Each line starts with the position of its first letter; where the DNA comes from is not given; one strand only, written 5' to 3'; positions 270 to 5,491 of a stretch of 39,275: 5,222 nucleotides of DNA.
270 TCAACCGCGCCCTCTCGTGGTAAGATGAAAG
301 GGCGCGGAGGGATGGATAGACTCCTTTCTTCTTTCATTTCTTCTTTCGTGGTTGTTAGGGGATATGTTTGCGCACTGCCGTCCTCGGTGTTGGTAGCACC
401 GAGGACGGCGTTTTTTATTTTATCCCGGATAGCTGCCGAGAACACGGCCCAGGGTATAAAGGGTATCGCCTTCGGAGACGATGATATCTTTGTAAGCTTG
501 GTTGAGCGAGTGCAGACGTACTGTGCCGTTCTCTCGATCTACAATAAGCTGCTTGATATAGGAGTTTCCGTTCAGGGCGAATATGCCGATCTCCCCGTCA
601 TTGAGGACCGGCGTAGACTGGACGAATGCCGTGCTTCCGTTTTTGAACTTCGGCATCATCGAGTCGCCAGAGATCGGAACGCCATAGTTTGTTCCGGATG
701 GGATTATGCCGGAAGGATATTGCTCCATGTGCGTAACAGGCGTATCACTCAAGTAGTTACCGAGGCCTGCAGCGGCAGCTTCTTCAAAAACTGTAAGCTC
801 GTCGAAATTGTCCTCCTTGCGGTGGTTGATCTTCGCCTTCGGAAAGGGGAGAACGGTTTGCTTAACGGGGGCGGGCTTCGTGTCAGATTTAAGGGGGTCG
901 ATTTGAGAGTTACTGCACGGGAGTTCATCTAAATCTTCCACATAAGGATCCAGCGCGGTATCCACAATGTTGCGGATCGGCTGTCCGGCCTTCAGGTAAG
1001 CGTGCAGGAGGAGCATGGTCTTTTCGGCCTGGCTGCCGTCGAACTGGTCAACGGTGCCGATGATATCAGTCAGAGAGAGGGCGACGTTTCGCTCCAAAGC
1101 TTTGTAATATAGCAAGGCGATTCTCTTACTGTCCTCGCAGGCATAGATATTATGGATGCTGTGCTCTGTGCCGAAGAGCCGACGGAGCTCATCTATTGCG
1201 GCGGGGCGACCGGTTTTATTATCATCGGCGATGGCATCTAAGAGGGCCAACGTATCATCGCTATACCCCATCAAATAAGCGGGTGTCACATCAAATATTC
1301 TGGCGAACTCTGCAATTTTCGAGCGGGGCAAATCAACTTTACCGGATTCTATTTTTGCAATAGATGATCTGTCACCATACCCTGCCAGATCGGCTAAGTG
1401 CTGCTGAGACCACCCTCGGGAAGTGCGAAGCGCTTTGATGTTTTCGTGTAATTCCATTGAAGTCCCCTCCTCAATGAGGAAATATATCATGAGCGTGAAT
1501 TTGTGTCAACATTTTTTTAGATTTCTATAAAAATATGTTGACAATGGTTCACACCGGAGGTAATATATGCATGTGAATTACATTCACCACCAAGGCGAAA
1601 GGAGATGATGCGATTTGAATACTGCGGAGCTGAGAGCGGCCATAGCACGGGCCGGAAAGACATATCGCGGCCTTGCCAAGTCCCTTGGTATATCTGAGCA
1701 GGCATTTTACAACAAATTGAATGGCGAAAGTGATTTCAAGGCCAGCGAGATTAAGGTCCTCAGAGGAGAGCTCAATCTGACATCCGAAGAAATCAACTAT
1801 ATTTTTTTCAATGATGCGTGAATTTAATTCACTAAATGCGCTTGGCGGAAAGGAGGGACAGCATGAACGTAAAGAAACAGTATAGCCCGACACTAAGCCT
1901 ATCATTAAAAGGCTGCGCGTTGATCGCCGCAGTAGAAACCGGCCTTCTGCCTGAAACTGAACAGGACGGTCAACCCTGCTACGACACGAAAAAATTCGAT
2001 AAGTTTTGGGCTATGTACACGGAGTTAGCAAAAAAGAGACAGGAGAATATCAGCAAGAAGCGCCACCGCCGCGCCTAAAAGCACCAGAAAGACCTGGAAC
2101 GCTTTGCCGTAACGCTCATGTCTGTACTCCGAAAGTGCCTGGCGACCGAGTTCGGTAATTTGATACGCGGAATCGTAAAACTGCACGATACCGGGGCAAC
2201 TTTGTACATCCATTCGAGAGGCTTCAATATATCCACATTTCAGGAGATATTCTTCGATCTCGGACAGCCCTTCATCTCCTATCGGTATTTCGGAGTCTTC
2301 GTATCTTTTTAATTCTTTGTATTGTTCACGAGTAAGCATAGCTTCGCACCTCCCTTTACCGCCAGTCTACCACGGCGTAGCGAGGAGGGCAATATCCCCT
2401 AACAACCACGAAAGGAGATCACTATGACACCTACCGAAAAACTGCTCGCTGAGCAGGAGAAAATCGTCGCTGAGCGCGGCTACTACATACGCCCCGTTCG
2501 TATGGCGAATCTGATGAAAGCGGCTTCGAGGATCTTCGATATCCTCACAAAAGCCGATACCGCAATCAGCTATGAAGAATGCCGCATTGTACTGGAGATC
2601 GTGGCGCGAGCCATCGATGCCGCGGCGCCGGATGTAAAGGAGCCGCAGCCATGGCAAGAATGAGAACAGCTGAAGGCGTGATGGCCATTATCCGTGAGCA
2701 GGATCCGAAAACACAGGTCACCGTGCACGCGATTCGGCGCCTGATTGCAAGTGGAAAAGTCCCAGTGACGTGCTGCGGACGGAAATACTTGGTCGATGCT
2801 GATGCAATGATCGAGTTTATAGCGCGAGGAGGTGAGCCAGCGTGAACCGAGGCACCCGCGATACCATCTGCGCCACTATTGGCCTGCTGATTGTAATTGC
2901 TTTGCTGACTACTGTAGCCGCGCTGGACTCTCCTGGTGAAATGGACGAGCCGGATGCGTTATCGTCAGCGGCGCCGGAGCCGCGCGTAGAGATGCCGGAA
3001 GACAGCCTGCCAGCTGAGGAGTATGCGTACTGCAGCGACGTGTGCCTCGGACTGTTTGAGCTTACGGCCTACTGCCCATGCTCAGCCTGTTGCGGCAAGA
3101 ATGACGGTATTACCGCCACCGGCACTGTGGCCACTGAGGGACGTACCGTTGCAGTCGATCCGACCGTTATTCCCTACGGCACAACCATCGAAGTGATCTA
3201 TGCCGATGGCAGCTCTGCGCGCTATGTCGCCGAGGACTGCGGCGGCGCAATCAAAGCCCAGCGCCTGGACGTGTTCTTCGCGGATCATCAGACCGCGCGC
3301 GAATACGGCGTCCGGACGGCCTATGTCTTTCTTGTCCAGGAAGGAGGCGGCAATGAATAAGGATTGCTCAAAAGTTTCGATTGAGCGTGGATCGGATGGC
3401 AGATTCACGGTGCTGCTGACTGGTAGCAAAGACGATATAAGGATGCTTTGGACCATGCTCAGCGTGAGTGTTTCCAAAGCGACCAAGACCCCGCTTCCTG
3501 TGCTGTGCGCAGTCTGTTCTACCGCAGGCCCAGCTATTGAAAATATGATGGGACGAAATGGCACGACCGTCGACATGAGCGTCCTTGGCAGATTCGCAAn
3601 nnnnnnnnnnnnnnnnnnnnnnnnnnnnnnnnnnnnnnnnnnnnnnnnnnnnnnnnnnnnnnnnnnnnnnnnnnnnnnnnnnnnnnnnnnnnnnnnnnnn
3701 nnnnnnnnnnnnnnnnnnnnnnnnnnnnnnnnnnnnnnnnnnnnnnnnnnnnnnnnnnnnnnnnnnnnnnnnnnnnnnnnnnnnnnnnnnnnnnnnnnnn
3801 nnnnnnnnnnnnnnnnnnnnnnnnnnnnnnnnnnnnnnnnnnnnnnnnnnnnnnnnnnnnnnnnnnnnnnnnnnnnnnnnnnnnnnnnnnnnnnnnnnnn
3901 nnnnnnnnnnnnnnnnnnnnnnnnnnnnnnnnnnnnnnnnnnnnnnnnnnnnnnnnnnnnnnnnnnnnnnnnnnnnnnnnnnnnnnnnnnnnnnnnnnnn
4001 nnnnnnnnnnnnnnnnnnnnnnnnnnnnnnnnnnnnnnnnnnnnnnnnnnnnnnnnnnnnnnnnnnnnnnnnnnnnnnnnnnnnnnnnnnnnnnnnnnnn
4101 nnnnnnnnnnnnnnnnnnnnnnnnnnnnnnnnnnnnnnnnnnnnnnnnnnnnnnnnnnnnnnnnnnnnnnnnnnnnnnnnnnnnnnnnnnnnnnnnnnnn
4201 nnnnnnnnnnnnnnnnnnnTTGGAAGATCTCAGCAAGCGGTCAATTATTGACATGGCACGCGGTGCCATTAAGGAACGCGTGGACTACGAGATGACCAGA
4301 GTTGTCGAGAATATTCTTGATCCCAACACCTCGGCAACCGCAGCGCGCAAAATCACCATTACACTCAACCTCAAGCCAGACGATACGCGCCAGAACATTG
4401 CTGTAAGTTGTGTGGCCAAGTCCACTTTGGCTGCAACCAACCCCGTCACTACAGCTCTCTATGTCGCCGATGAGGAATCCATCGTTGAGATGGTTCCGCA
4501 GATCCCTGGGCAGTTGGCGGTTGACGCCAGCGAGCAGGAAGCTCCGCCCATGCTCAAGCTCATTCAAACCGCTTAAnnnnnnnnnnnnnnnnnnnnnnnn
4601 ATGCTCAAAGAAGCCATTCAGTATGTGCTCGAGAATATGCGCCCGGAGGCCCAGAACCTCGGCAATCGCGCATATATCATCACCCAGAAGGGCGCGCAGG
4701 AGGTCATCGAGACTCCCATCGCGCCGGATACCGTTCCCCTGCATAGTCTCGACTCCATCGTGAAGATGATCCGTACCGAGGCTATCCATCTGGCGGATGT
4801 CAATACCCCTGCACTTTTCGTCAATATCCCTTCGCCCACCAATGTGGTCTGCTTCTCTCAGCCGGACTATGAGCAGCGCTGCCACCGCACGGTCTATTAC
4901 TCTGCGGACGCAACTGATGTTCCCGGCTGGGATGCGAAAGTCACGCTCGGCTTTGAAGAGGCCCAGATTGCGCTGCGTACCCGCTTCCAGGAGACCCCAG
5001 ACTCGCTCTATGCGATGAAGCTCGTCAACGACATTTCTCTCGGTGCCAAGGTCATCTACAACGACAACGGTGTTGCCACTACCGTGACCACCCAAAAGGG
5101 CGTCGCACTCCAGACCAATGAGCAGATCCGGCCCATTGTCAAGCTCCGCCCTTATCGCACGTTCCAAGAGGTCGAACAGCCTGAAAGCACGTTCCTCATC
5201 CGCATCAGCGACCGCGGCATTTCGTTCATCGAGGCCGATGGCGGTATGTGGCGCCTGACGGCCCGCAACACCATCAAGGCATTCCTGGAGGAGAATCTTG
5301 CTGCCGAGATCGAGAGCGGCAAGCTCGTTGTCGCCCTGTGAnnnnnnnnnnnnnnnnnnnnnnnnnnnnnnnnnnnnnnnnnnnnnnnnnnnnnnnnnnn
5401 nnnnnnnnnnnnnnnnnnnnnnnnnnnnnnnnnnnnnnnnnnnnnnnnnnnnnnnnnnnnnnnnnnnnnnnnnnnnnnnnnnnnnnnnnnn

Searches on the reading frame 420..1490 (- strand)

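Call 11: search_protein_families(library=phrogs, proteins=[window:420-1490:-], max_evalue=0.001)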
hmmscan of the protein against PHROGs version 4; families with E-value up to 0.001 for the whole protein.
window:420-1490:- (356 aa): 12 families
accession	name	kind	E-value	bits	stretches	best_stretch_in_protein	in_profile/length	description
phrog_4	-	transcription regulation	2.9e-34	119.7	1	12-355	135-337/400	transcriptional repressor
phrog_8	-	transcription regulation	1.7e-15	58.3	1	8-80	71-142/346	transcriptional regulator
phrog_6201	-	transcription regulation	5.8e-13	49.8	1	272-354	32-115/121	CI-like repressor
phrog_2967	-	transcription regulation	1.4e-10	42.1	1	12-94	9-78/225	transcriptional regulator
phrog_3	-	transcription regulation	3.9e-09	37.8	1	11-83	86-155/430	transcriptional repressor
phrog_5823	-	transcription regulation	1.2e-08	35.5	1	10-82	3-75/404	transcriptional regulator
phrog_811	-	DNA, RNA and nucleotide metabolism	3.1e-08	34.2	1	268-351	48-129/140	UmuD-like protein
phrog_8558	-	unknown function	1.3e-07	32.9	1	268-350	20-104/114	-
phrog_2439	-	transcription regulation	1.4e-05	25.2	1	16-80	10-73/367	transcriptional regulator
phrog_2328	-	transcription regulation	0.00042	21.1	1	14-74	16-75/128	transcriptional repressor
phrog_1373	-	transcription regulation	0.00052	21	1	8-71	58-120/166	transcriptional regulator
phrog_10470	-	DNA, RNA and nucleotide metabolism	0.00088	20.1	0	288-349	12-70/79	UmuD-like protein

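Call 12: search_protein_families(library=pfam, proteins=[window:420-1490:-], max_evalue=0.001)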
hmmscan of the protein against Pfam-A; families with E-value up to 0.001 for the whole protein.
window:420-1490:- (356 aa): 4 families
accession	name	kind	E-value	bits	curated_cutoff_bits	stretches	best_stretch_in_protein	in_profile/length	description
PF00717.28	Peptidase_S24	-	2.1e-20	73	23.3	1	237-350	4-115/116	Peptidase S24-like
PF13560.12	HTH_31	-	3e-08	34.3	27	1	19-71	7-59/64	Helix-turn-helix domain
PF01381.28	HTH_3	-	4e-08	33.6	23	1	18-73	1-55/55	Helix-turn-helix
PF12844.13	HTH_19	-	1.2e-07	32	30.2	1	16-74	2-59/64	Helix-turn-helix domain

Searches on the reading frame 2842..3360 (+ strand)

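Call 11: search_protein_families(library=phrogs, proteins=[window:2842-3360:+], max_evalue=0.001)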
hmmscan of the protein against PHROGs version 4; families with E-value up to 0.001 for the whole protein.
window:2842-3360:+ (172 aa): 9 families
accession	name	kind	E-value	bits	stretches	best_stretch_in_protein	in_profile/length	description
phrog_22529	-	unknown function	4.2e-28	98.8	1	71-166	53-147/148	-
phrog_33758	-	unknown function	1.3e-15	58.5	1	89-162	93-169/173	-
phrog_6631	-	unknown function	2e-15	58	1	73-162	155-247/251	-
phrog_27183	-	unknown function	1.6e-14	55.1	1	74-158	100-188/196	-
phrog_20590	-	other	1.7e-14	54.9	1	73-162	155-240/242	peptidase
phrog_25245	-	unknown function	3e-14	53.9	1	70-168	79-176/178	-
phrog_2307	-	other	4.2e-14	53.8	1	74-162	118-208/212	L-alanyl-D-glutamate peptidase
phrog_36429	-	unknown function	6.4e-12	45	1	73-167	273-367/1159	-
phrog_18207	-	unknown function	1.8e-10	42.1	1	75-162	148-238/240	-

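Call 12: search_protein_families(library=pfam, proteins=[window:2842-3360:+], max_evalue=0.001)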
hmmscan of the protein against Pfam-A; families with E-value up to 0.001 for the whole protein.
window:2842-3360:+ (172 aa): 1 family
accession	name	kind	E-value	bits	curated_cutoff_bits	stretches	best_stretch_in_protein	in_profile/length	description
PF06725.17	3D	-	4.8e-13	49.6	23.8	1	101-164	1-70/72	3D domain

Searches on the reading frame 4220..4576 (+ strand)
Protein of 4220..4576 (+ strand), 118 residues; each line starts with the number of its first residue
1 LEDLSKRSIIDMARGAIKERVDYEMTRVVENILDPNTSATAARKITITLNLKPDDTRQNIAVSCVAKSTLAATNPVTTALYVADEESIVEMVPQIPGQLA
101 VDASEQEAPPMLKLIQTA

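Call 11: search_protein_families(library=phrogs, proteins=[window:4220-4576:+], max_evalue=0.001)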
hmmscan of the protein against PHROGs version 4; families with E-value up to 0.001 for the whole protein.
window:4220-4576:+ (118 aa): 1 family
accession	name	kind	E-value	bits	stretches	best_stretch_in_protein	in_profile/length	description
phrog_997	-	DNA, RNA and nucleotide metabolism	1.3e-30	107.3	1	9-107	7-110/136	replication terminator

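Call 12: search_protein_families(library=pfam, proteins=[window:4220-4576:+], max_evalue=0.001)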
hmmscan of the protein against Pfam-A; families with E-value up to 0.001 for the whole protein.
window:4220-4576:+ (118 aa): 0 families

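Call 14: find_related_loci(query=window:4220-4576:+, collection=viral_contigs, flank=3000)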
Query window:4220-4576:+ (118 aa) in viral_contigs; peptide patterns used: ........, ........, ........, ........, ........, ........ (x = any residue, [..] = any of these).
33 stretches matched a pattern; 23 encode a relative of the query (tblastn E <= 1e-3); 23 distinct loci.
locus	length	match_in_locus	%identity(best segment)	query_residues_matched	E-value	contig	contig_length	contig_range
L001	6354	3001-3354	99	1-118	5e-75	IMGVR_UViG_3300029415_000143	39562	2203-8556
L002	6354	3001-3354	99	1-118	5e-75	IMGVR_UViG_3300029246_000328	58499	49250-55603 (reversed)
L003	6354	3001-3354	99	1-118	7e-75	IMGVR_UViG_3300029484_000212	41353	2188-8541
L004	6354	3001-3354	99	1-118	8e-75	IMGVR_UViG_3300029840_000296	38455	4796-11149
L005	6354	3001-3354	99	1-118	8e-75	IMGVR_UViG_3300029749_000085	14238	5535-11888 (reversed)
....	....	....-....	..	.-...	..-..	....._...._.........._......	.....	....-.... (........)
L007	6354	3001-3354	93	1-118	7e-71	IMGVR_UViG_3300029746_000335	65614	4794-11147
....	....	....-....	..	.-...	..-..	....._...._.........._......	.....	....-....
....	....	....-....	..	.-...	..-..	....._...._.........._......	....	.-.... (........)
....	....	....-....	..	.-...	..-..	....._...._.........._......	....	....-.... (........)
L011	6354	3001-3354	75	1-118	2e-60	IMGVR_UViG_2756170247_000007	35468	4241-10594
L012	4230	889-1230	78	5-118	1e-59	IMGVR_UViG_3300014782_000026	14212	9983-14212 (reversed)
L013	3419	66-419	76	1-118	9e-60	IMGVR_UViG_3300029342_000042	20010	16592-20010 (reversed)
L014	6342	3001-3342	78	5-118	1e-59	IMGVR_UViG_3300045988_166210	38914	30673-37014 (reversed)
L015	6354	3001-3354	75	1-118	3e-59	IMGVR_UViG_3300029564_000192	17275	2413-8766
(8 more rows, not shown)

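Call 44: search_protein_families(library=ncbifam, proteins=[window:4220-4576:+], max_evalue=0.01)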
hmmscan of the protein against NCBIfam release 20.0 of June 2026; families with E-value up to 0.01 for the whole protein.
window:4220-4576:+ (118 aa): 0 families

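Call 55: find_related_loci(query=A3, collection=viral_contigs, flank=1500)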
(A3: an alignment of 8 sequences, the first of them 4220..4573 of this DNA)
Query A3 (118 aa) in viral_contigs; peptide patterns used: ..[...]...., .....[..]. (x = any residue, [..] = any of these).
373 stretches matched a pattern; 343 encode a relative of the query (tblastn E <= 1e-3); the best 80 are kept; 80 distinct loci.
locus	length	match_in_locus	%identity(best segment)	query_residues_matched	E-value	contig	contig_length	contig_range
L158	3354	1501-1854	99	1-118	1e-74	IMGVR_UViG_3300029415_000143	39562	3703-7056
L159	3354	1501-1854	99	1-118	1e-74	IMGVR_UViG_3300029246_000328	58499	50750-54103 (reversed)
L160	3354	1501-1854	99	1-118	2e-74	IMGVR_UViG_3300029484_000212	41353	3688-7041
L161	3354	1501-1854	99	1-118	2e-74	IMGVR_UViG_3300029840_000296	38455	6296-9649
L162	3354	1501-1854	99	1-118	2e-74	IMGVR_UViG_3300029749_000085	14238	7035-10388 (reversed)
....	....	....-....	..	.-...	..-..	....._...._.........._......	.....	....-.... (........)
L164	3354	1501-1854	93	1-118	2e-70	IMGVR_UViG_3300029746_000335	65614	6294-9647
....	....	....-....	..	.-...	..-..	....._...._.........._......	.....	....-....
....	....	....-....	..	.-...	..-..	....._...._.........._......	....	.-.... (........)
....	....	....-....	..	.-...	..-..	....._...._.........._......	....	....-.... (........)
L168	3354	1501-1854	75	1-118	5e-60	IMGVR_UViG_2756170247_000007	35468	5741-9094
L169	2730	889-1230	78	5-118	2e-59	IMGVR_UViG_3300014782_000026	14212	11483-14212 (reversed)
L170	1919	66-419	76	1-118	9e-60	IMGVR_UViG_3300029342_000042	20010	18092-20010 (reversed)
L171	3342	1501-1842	78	5-118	2e-59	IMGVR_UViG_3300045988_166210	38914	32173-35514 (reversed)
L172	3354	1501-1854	76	1-118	5e-59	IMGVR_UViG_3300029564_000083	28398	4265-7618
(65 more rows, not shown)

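Call 68: search_solved_structures(query=A3, max_evalue=10, show_alignments=1)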
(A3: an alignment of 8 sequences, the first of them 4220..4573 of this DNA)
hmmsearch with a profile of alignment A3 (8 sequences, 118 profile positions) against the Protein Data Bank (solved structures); distinct sequences matched with E-value up to 10: 3.
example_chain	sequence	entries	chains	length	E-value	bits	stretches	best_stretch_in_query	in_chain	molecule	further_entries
8zsn_BK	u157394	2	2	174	1.4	12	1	2-44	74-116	NADH dehydrogenase [ubiquinone] 1 beta subcomplex subunit 10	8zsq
7v2c_d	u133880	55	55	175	1.4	12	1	2-44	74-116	NADH dehydrogenase [ubiquinone] 1 beta subcomplex subunit 10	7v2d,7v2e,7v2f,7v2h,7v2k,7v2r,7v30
5gpn_Aj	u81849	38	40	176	1.4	12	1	2-44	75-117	NADH dehydrogenase [ubiquinone] 1 beta subcomplex subunit 10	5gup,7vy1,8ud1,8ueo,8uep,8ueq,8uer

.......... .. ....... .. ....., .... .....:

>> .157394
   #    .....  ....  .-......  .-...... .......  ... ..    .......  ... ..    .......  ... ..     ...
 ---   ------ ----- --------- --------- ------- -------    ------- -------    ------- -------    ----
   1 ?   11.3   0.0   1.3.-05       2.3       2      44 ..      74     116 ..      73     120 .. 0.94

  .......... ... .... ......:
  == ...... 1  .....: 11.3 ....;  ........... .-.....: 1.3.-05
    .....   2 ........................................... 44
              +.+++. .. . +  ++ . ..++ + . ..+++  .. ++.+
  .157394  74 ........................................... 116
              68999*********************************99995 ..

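Call 70: find_homologous_proteins(query=window:4220-4573:+, max_evalue=0.001)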
Query window:4220-4573:+ (118 aa): 988 proteins with E <= 0.001 among 994 candidates; the best 120 are listed.
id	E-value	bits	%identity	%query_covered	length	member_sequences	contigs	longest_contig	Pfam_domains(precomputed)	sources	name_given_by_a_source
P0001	2.2e-65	235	99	100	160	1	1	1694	-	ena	-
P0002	2.4e-65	235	99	100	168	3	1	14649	-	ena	-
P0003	6.2e-65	233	99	100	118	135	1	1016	-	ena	-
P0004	2.3e-62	225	97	100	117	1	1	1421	-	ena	-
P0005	8.1e-61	220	93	100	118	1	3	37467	-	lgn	-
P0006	1.1e-60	220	92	100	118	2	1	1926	-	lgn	-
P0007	1.6e-60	219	92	100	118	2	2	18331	-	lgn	-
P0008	1.6e-60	219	92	100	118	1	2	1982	-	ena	-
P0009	2.7e-60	218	92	100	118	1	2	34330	-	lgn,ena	-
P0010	8.5e-60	217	92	100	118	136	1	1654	-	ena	-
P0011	1.5e-59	216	92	100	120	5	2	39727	-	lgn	-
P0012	2.8e-59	215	95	96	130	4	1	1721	-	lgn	-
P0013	5.7e-59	214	91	100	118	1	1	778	-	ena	-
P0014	8.3e-59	214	95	100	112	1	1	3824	-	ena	-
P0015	9.9e-59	213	92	100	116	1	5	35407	-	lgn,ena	-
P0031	1.9e-51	190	77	100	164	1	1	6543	PF26079.1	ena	-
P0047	3.6e-50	186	75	100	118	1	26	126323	PF27127.1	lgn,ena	-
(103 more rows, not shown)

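Call 77: predict_structure(alignment_id=A5)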
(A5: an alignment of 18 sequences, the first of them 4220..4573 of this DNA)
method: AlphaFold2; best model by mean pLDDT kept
length: 118 residues; sequences in the alignment: 18
mean_pLDDT: 57.1   pTM: 0.42
mean pLDDT of the five models: 57.1, 53.2, 51.7, 51.2, 46.0
residues with pLDDT >= 90: 0; 70-90: 19; 50-70: 56; < 50: 43
segments of 3 or more residues with pLDDT < 50: 1-4, 71-91, 93-96, 104-108, 111-118
pLDDT, mean of each block of 10 residues (from residue 1): 55 71 75 65 68 60 58 43 45 49 51 42
secondary structure, 60 per line:
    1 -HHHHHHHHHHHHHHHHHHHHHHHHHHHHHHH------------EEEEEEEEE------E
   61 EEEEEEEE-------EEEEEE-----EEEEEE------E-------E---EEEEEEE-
elements in order: H2-32 E45-53 E60-68 E76-81 E87-92 E111-117

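Call 78: search_protein_families(library=pfam, proteins=[P0047, P0031, window:4220-4573:+], max_evalue=1)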
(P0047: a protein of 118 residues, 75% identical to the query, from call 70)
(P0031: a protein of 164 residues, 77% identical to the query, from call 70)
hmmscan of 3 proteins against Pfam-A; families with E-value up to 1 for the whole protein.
P0047 (118 aa): 0 families

P0031 (164 aa): 0 families

window:4220-4573:+ (118 aa): 1 family
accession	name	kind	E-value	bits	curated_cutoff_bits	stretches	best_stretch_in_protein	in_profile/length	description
PF06213.17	CobT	-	0.12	12.3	26.1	1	6-54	158-205/276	Cobalamin biosynthesis protein CobT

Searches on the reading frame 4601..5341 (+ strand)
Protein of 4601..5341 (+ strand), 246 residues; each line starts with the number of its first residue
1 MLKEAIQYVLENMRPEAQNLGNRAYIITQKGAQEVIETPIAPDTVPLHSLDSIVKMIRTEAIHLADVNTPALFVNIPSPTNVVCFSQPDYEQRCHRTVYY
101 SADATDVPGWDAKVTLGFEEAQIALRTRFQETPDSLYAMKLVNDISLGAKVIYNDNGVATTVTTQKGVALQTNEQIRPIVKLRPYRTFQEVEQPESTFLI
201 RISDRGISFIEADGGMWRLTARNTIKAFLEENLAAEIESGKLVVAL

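Call 11: search_protein_families(library=phrogs, proteins=[window:4601-5341:+], max_evalue=0.001)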
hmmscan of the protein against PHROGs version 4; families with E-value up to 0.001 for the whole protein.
window:4601-5341:+ (246 aa): 2 families
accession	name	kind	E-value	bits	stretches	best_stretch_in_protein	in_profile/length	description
phrog_1029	-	unknown function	3.5e-46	158.5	1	1-244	3-239/241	-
phrog_16580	-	unknown function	2.3e-13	50.7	1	181-235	2-57/65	-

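Call 12: search_protein_families(library=pfam, proteins=[window:4601-5341:+], max_evalue=0.001)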
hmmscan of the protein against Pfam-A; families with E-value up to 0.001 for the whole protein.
window:4601-5341:+ (246 aa): 0 families

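Call 44: search_protein_families(library=ncbifam, proteins=[window:4601-5341:+], max_evalue=0.01)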
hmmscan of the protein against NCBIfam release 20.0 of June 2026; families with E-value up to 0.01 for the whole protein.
window:4601-5341:+ (246 aa): 0 families

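Call 78: search_protein_families(library=pfam, proteins=[window:4601-5338:+], max_evalue=1)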
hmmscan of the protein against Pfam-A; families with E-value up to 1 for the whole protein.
window:4601-5338:+ (246 aa): 0 families
